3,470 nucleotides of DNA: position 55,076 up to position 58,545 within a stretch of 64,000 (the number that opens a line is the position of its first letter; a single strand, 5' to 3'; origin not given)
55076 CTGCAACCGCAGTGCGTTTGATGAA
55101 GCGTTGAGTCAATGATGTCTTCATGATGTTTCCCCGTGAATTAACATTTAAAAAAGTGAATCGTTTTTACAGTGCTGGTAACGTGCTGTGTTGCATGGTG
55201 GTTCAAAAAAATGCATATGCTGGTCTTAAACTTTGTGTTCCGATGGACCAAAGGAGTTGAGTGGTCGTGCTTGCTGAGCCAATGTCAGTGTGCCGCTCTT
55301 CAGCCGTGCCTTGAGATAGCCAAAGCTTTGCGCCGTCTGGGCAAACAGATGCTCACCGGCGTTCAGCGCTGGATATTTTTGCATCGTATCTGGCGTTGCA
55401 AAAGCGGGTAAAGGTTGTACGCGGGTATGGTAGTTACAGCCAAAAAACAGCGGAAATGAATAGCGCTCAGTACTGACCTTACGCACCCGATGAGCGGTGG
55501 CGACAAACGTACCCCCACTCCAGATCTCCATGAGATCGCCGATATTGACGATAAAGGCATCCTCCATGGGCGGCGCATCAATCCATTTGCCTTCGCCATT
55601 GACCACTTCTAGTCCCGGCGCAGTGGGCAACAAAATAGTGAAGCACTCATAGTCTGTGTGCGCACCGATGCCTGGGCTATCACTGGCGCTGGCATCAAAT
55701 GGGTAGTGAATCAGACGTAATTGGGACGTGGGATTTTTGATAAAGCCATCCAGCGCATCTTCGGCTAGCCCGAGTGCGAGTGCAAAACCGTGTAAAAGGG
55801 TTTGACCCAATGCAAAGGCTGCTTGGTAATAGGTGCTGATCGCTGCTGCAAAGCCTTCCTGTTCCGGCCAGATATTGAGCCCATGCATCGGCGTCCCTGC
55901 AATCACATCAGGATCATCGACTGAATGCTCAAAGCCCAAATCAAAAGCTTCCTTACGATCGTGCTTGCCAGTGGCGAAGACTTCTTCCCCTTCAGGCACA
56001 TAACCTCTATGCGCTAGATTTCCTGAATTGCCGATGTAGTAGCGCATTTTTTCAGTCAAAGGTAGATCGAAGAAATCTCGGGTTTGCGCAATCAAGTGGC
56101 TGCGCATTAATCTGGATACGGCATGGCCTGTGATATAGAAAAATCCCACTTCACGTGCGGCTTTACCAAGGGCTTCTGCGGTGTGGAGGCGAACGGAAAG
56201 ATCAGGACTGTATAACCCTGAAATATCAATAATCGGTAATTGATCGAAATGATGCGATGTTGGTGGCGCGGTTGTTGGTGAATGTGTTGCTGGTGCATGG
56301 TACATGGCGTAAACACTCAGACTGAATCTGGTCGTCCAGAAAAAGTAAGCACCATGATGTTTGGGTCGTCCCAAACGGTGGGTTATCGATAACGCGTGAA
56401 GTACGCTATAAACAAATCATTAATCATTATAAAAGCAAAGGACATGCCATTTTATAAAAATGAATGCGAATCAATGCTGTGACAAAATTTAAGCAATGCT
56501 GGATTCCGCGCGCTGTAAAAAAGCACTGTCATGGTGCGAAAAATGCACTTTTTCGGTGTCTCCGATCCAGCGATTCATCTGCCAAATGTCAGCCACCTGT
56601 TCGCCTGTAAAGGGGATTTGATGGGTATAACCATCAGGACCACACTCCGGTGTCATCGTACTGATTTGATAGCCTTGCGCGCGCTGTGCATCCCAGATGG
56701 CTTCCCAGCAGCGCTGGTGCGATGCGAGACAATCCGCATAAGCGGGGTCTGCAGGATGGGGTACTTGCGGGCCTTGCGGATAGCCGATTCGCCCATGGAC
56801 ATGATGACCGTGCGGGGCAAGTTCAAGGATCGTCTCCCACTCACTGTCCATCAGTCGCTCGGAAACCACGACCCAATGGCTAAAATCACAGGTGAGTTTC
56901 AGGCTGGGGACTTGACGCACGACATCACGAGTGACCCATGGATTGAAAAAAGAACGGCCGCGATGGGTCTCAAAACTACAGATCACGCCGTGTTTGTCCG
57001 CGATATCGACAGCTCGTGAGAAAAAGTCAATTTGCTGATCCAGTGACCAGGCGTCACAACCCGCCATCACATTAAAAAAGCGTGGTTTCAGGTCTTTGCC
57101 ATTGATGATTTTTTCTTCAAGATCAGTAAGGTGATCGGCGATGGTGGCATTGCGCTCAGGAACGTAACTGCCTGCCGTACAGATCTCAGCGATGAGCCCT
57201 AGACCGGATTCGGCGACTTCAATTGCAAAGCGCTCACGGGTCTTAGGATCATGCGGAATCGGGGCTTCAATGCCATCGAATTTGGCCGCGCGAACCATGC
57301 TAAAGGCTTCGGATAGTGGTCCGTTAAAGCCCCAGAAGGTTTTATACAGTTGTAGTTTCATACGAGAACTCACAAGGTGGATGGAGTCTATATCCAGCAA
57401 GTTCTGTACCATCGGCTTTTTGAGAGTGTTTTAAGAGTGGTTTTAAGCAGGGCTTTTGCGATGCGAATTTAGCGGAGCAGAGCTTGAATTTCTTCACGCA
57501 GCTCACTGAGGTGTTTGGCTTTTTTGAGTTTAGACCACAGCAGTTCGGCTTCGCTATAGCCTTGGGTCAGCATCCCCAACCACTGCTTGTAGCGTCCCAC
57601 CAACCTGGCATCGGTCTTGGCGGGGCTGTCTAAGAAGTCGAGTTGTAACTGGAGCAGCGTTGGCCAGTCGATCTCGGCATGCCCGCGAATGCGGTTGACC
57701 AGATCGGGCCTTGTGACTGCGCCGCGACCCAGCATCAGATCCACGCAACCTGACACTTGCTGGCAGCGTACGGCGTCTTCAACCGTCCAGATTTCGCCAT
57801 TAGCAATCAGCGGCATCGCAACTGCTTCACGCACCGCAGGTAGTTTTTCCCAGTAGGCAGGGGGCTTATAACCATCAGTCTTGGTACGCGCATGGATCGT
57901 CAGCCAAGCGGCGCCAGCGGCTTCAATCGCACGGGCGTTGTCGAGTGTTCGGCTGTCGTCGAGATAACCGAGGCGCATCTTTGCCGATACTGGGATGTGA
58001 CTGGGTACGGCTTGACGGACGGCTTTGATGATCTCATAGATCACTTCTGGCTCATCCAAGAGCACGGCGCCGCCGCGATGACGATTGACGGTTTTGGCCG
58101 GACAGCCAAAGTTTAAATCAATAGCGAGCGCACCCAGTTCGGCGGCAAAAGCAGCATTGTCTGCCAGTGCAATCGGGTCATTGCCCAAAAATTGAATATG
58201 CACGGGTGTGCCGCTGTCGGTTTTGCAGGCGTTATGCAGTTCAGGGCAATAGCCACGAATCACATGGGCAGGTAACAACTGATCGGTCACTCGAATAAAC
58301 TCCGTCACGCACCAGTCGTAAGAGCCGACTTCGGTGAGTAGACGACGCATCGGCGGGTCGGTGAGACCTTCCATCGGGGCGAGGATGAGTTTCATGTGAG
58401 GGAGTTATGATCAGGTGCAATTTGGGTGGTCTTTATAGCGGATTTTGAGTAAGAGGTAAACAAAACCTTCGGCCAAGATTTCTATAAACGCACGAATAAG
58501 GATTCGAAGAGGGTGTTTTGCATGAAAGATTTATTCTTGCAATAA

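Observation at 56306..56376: Guanidine-II (mini-ykkC) riboswitch controlling a 2OG-Fe(II) dioxygenase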

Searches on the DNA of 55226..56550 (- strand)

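Call 5: search_rna_families(source=window, start=56150, end=56550, threshold=evalue, max_evalue=10, show_alignments=5)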
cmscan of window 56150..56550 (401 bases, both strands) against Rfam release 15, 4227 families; matches with E-value up to 10: 3.
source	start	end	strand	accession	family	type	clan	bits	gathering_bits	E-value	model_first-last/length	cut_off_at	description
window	56327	56377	-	RF01068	Guanidine-II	Cis-reg; riboswitch;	-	28.2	32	0.00073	1-48/48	no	Guanidine-II riboswitch aptamer (mini-ykkC)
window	56482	56537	+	RF01676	P31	Gene; sRNA;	-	14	40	4.7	1-82/82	no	Pseudomonas sRNA P31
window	56350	56434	+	RF01177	snR67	Gene; snRNA; snoRNA; CD-box;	CL00053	12.9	55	3.7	1-83/83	no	Small nucleolar RNA snR67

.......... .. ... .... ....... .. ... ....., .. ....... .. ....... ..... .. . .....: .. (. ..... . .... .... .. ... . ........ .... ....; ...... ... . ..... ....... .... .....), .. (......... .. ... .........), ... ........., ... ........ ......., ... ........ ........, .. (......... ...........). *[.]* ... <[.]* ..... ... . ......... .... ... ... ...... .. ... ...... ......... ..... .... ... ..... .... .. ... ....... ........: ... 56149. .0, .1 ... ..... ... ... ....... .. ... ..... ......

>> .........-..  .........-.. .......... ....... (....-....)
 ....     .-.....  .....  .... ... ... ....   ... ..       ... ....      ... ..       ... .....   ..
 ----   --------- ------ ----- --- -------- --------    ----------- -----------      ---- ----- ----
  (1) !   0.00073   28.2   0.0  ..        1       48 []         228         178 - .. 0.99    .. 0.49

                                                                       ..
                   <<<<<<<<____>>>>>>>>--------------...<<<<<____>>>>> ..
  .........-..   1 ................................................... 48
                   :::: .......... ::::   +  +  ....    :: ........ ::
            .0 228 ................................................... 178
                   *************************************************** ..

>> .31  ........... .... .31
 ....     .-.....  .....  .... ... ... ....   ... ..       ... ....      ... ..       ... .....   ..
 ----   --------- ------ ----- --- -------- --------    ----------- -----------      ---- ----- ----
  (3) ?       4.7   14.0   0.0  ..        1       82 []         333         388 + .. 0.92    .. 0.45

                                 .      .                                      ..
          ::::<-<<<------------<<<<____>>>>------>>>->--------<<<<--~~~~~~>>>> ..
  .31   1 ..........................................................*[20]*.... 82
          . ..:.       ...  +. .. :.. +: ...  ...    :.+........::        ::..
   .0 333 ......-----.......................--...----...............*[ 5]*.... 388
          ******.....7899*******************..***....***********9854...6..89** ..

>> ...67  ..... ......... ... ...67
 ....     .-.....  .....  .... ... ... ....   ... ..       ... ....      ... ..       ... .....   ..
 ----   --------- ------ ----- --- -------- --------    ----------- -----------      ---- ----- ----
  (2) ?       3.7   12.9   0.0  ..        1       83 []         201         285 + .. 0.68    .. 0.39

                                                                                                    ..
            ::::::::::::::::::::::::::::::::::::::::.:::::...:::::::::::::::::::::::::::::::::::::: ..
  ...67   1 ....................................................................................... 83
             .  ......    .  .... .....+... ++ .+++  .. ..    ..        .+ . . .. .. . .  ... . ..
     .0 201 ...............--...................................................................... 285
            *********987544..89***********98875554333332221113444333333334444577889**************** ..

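Call 32: search_rna_families(sources=[L003, L005, L015, L016, L022, L026, L027, L029, L031, L034, L035, L040, L046, L047, L050, L059, L072, L078, L079, L011], threshold=gathering)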
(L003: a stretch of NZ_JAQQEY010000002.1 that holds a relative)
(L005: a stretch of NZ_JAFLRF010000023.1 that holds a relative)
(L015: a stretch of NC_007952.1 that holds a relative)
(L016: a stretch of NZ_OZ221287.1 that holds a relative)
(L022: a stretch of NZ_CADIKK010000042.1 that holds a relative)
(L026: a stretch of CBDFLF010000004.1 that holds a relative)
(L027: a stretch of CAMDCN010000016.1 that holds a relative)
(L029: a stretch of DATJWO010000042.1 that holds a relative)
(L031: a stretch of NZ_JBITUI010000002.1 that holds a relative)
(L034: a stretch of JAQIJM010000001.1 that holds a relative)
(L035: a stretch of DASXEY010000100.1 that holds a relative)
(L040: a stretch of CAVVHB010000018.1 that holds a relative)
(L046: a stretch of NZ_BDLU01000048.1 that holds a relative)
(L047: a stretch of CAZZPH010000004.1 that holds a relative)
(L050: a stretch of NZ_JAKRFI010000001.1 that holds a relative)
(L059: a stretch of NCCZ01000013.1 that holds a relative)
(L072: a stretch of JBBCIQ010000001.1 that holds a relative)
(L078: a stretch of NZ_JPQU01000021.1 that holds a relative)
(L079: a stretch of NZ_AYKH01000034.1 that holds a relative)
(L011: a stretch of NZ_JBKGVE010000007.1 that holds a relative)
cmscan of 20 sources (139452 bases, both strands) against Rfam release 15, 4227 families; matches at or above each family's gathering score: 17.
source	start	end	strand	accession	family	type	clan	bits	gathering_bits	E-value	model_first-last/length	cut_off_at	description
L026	1030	1132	+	RF00442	Guanidine-I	Cis-reg; riboswitch;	-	87.6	63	5.5e-14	1-107/107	no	Guanidine-I riboswitch aptamer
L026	5152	5267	+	RF00442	Guanidine-I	Cis-reg; riboswitch;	-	86.2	63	1.1e-13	1-107/107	no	Guanidine-I riboswitch aptamer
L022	4313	4444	+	RF00442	Guanidine-I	Cis-reg; riboswitch;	-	79.8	63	3e-12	1-107/107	no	Guanidine-I riboswitch aptamer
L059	1574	1701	+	RF00442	Guanidine-I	Cis-reg; riboswitch;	-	79.5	63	3.6e-12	1-107/107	no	Guanidine-I riboswitch aptamer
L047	546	663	+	RF00442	Guanidine-I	Cis-reg; riboswitch;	-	78.9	63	5e-12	1-107/107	no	Guanidine-I riboswitch aptamer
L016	1322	1456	-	RF00442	Guanidine-I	Cis-reg; riboswitch;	-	76.7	63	1.5e-11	1-107/107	no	Guanidine-I riboswitch aptamer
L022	1354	1478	-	RF00442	Guanidine-I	Cis-reg; riboswitch;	-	75.5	63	2.8e-11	1-107/107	no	Guanidine-I riboswitch aptamer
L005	1364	1489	-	RF00442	Guanidine-I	Cis-reg; riboswitch;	-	72.8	63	1.1e-10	1-107/107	no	Guanidine-I riboswitch aptamer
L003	4549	4706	+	RF00442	Guanidine-I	Cis-reg; riboswitch;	-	72.7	63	1.2e-10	1-107/107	no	Guanidine-I riboswitch aptamer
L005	4498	4633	+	RF00442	Guanidine-I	Cis-reg; riboswitch;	-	72.4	63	1.4e-10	1-107/107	no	Guanidine-I riboswitch aptamer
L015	4548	4680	+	RF00442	Guanidine-I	Cis-reg; riboswitch;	-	72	63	1.7e-10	1-107/107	no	Guanidine-I riboswitch aptamer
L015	1365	1512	-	RF00442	Guanidine-I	Cis-reg; riboswitch;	-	71.1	63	2.7e-10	1-107/107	no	Guanidine-I riboswitch aptamer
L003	1331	1464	-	RF00442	Guanidine-I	Cis-reg; riboswitch;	-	70.8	63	3.2e-10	1-107/107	no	Guanidine-I riboswitch aptamer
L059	6619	6667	+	RF01068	Guanidine-II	Cis-reg; riboswitch;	-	45.3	32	1.9e-05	1-48/48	no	Guanidine-II riboswitch aptamer (mini-ykkC)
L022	6049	6096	+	RF01068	Guanidine-II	Cis-reg; riboswitch;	-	40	32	0.00036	1-48/48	no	Guanidine-II riboswitch aptamer (mini-ykkC)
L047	5584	5628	+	RF01068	Guanidine-II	Cis-reg; riboswitch;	-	35.8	32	0.0038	1-48/48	no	Guanidine-II riboswitch aptamer (mini-ykkC)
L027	2918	2967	+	RF01068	Guanidine-II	Cis-reg; riboswitch;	-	32.3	32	0.026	1-48/48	no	Guanidine-II riboswitch aptamer (mini-ykkC)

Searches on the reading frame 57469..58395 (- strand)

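Call 9: search_protein_families(library=pfam, proteins=[window:57469-58395:-])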
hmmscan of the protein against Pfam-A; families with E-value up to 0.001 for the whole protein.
window:57469-58395:- (308 aa): 1 family
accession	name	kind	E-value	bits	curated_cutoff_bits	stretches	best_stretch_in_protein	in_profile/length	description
PF01207.24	Dus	-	2.5e-72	244.1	20.4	1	4-235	1-226/311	Dihydrouridine synthase (Dus)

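Call 10: search_protein_families(library=ncbifam, proteins=[window:57469-58395:-])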
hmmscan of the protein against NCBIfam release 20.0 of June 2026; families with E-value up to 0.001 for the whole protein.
window:57469-58395:- (308 aa): 8 families
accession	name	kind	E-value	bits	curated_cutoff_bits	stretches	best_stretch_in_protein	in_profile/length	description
NF007838.0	PRK10550.1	equivalog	5.7e-90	301.4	395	1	1-305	1-309/312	tRNA dihydrouridine(16) synthase DusC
TIGR00737.1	nifR3_yhdG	equivalog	4.8e-51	173.9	293.3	1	2-237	9-236/319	tRNA dihydrouridine synthase DusB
NF008774.0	PRK11815.1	equivalog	1.6e-25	89.8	269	1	2-274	14-292/337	tRNA dihydrouridine(20/20a) synthase DusA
TIGR00742.1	yjbN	subfamily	3.1e-15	56.4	397.2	1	4-235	4-235/318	tRNA dihydrouridine(20/20a) synthase DusA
NF006183.0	PRK08318.1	equivalog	1.1e-05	24.4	335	1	83-162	121-194/422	NAD-dependent dihydropyrimidine dehydrogenase subunit PreA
NF005574.0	PRK07259.1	equivalog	2.3e-05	23.5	269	1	77-166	109-190/304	dihydroorotate dehydrogenase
TIGR01037.2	pyrD_sub1_fam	subfamily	7.6e-05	21.9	270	0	87-167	117-188/300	dihydroorotate dehydrogenase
NF003215.0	PRK04180.1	equivalog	0.0005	19.6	395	1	78-153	32-99/298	pyridoxal 5'-phosphate synthase lyase subunit PdxS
